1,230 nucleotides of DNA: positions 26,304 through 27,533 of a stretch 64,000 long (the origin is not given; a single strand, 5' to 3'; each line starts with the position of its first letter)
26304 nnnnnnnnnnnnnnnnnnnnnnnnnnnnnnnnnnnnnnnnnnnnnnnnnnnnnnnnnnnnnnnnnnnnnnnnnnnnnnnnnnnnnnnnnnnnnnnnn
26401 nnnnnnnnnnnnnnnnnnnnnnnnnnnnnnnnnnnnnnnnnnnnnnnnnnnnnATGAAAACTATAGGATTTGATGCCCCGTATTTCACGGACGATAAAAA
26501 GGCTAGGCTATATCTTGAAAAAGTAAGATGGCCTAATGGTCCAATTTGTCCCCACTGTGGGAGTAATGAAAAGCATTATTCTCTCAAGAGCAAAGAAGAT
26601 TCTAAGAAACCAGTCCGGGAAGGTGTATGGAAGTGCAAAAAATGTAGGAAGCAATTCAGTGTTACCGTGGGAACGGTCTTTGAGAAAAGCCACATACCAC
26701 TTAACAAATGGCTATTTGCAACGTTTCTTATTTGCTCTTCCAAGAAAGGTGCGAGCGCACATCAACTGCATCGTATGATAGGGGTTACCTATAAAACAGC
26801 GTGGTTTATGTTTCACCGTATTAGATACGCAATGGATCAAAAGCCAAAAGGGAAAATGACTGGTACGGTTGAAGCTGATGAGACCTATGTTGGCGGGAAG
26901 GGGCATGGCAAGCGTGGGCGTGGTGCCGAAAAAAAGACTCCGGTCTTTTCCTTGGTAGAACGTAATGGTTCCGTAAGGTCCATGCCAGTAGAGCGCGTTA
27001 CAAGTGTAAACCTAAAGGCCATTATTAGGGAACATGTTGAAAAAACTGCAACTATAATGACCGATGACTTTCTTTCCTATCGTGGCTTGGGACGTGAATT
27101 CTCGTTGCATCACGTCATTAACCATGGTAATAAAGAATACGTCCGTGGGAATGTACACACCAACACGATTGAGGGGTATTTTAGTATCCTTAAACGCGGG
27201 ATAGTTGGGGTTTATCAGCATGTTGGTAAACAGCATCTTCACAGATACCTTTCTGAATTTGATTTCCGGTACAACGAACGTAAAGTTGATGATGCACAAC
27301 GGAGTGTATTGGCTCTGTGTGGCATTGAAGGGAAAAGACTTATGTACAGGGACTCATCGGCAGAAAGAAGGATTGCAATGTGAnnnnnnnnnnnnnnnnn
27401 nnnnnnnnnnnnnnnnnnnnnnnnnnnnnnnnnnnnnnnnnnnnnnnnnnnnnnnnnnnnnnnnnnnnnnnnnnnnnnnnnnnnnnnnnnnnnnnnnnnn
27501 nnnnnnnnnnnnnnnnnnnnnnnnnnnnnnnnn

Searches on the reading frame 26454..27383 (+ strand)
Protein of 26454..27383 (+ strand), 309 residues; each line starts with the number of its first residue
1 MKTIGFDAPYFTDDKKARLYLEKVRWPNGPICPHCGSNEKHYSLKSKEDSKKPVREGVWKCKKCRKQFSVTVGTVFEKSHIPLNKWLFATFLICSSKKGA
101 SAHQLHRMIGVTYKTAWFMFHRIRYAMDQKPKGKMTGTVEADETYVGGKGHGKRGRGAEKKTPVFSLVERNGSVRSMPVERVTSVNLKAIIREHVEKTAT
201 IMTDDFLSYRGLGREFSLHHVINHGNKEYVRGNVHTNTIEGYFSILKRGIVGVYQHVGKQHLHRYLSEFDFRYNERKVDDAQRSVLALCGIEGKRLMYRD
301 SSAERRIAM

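Call 12: search_protein_families(library=padloc, proteins=[window:26454-27383:+], max_evalue=1)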
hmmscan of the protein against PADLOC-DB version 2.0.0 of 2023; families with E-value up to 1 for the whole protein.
window:26454-27383:+ (309 aa): 0 families

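Call 13: search_protein_families(library=ncbifam, proteins=[window:26454-27383:+], max_evalue=1)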
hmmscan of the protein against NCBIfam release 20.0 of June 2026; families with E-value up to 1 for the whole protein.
window:26454-27383:+ (309 aa): 9 families
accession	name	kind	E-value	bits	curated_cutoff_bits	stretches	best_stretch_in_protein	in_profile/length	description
NF033547.1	transpos_IS1595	equivalog_domain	2.6e-66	223.6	75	1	78-276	1-215/215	IS1595 family transposase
TIGR04165.1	methano_modCys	hypoth_equivalog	0.0021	18.3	60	1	32-64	10-42/50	TIGR04165 family Cys-rich peptide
NF033558.1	transpos_IS1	equivalog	0.0025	17.8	100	1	32-244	1-187/199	IS1 family transposase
NF033587.1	transpos_IS6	equivalog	0.011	15.5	125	0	106-147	34-78/202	IS6 family transposase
TIGR03655.1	anti_R_Lar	subfamily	0.03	14.6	39.6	1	32-70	4-40/55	Lar family restriction alleviation protein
NF050000.1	IS1_IS1595_Zn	domain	0.074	13.6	28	1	59-69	22-32/34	IS1/IS1595 family N-terminal zinc-binding domain-containing protein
NF003058.0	PRK03976.1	equivalog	0.11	12.4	87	1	38-69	34-65/91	50S ribosomal protein L37ae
NF038101.1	Trm112_arch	equivalog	0.19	11.9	77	1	32-71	11-47/59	methytransferase partner Trm112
NF047912.1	ECs_2282_CxxC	subfamily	0.31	11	37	1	32-69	5-38/60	ECs_2282 family putative zinc-binding protein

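Call 71: list_cluster_members(proteins=[P0121, window:26454-27380:+, window:28182-28736:+])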
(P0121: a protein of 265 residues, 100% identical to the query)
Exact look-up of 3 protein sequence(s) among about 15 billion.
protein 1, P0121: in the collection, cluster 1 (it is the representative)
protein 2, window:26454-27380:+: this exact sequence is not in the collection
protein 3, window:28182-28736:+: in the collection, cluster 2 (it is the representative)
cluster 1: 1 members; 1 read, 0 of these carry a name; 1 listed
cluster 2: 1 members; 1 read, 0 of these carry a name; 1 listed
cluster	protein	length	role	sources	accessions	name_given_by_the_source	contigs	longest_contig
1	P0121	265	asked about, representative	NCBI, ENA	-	-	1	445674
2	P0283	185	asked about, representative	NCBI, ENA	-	-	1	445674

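Call 72: find_related_loci(query=A7, collection=genome_contigs, flank=5000)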
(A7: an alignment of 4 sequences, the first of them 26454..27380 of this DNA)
Query A7 (309 aa) in genome_contigs; peptide patterns used: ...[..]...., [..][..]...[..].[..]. (x = any residue, [..] = any of these).
600 stretches matched a pattern (row limit reached: there are more); 572 encode a relative of the query (tblastn E <= 1e-3); the best 80 are kept; 80 distinct loci.
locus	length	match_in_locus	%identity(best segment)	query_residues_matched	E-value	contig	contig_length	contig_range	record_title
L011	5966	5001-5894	76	1-304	2e-163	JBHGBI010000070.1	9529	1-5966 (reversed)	MAG: Syntrophales bacterium isolate SBS.BIN.13 SBSBIN13_contig_70, whole genome shotgun sequence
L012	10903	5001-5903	78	1-301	1e-159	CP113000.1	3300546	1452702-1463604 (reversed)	MAG: Thermodesulfobacteriota bacterium isolate ORM2a chromosome, complete genome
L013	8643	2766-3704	75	1-308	9e-159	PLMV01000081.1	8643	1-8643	MAG: Syntrophaceae bacterium isolate fen_1165 73.20120800_E2X.4_contig_10645, whole genome shotgun sequence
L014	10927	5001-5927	73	1-304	2e-153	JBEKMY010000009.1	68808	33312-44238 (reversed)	MAG: Smithella sp. isolate SPRUCE 404 SPRUCE_404_9, whole genome shotgun sequence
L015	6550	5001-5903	72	4-303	2e-151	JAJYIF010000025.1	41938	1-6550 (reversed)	MAG: Nitrospirae bacterium isolate DBS2-1.bin112 NODE_1521_length_41938_cov_2.889957, whole genome shotgun sequence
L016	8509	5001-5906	72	1-301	2e-149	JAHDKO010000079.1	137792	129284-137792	MAG: Deltaproteobacteria bacterium isolate LM3-B1m k141_12149, whole genome shotgun sequence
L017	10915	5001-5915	65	1-303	2e-136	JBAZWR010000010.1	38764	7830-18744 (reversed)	MAG: Thermodesulfovibrionales bacterium isolate SO_2017_GW1_37 NODE_4850_length_38764_cov_1.173150_OW334_2017, whole gen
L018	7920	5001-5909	65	1-301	5e-134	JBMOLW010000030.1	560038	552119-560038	MAG: Nitrospirota bacterium isolate Betzabe_MAG034 MAG034_30, whole genome shotgun sequence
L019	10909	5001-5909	63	8-301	8e-125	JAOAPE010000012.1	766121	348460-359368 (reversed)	MAG: Acidobacteriales bacterium isolate RYN_6 scaffold_4565326, whole genome shotgun sequence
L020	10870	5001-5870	65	16-306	2e-121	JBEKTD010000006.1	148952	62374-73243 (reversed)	MAG: Sedimentisphaerales bacterium isolate SPRUCE 54 SPRUCE_54_6, whole genome shotgun sequence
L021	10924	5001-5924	61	10-309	5e-121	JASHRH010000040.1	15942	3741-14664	MAG: Acidobacteriaceae bacterium isolate JOPF096 JOPF_NEAR_contig_133705, whole genome shotgun sequence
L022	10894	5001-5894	69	4-300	7e-138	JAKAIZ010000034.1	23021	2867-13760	MAG: Nitrospirae bacterium isolate WY3.bin57 NODE_3537_length_23021_cov_2.074343, whole genome shotgun sequence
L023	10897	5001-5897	61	14-302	1e-118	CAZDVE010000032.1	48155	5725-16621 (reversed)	MAG TPA_asm: uncultured Pirellulales bacterium isolate binchicken_co116_18 genome assembly, contig: NODE_559_length_4815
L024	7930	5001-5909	58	9-302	3e-116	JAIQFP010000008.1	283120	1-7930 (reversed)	MAG: Terriglobia bacterium isolate SRVP_3 SR-VP_26_10_2019_C_30cm_scaffold_75, whole genome shotgun sequence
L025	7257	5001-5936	57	8-309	8e-116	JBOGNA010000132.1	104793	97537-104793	MAG: Candidatus Acidiferrales bacterium isolate TC-B2_maxbin2.bin.27 k127_126189, whole genome shotgun sequence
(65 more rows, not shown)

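Call 102: search_dna_similar(query=window:26454-27380:+, collection=plasmids, mode=protein, max_evalue=1e-20, max_rows=12)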
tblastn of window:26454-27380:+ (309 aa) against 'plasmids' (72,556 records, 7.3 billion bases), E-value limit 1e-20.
Records with a match: 280; places in all: 383; records where one place covers at least 80% of the query: 264.
Best place of each record, by identity: <60% 280.
By first word of the organism name: Sinorhizobium 34; Pseudosulfitobacter 30; Xanthomonas 18; Ralstonia 18; Aeromonas 17; Mesorhizobium 10; Rhizobium 9; Haloarcula 9; Acidiphilium 8; Halobacterium 7; and 67 more.
By predicted mobility (MOB-suite, as given by PLSDB): non-mobilizable 149; conjugative 88; mobilizable 43.
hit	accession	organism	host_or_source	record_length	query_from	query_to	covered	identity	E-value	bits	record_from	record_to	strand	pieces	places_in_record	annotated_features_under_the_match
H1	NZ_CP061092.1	Roseomonas marmotae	Marmota himalayana,pure culture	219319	6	302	96%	50.3%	4e-89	297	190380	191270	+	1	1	IS1595 family transposase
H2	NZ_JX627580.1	Methylobacterium oryzae CBMB20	-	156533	14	299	93%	51.0%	3e-84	283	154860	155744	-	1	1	IS1595 family transposase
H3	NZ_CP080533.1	Mesorhizobium sp. AR02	Oxytropis sp.,Cell culture,root nodule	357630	11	299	89%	52.8%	6e-69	287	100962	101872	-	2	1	none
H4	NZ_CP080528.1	Mesorhizobium sp. AR07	Oxytropis sp.,Cell culture,root nodule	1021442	11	303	95%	46.2%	3e-77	263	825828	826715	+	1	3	record has no annotation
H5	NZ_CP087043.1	Pseudosulfitobacter pseudonitzschiae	Mediolabrus comicus,The surface ...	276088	6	301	96%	44.8%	5e-77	262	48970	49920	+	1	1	IS1595 family transposase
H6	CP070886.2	Pseudosulfitobacter pseudonitzschiae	Skeletonema costatum,The surface ...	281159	6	301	96%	44.8%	5e-77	262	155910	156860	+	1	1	IS1595 family transposase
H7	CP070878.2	Pseudosulfitobacter pseudonitzschiae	Skeletonema costatum,The surface ...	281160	6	301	96%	44.8%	5e-77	262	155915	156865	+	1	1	IS1595 family transposase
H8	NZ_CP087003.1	Pseudosulfitobacter pseudonitzschiae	Skeletonema costatum,The surface ...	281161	6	301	96%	44.8%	5e-77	262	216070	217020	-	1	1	IS1595 family transposase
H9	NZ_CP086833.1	Pseudosulfitobacter pseudonitzschiae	Trieres chinensis,The surface seawater ...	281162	6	301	96%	44.8%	5e-77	262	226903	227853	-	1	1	IS1595 family transposase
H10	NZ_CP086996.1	Pseudosulfitobacter pseudonitzschiae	Skeletonema costatum,The surface ...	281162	6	301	96%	44.8%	5e-77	262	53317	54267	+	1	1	IS1595 family transposase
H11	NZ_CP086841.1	Pseudosulfitobacter pseudonitzschiae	Trieres chinensis,The surface seawater ...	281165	6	301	96%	44.8%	5e-77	262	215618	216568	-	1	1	IS1595 family transposase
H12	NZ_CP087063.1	Pseudosulfitobacter pseudonitzschiae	Mediolabrus comicus,The surface ...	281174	6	301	96%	44.8%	5e-77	262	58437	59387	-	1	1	IS1595 family transposase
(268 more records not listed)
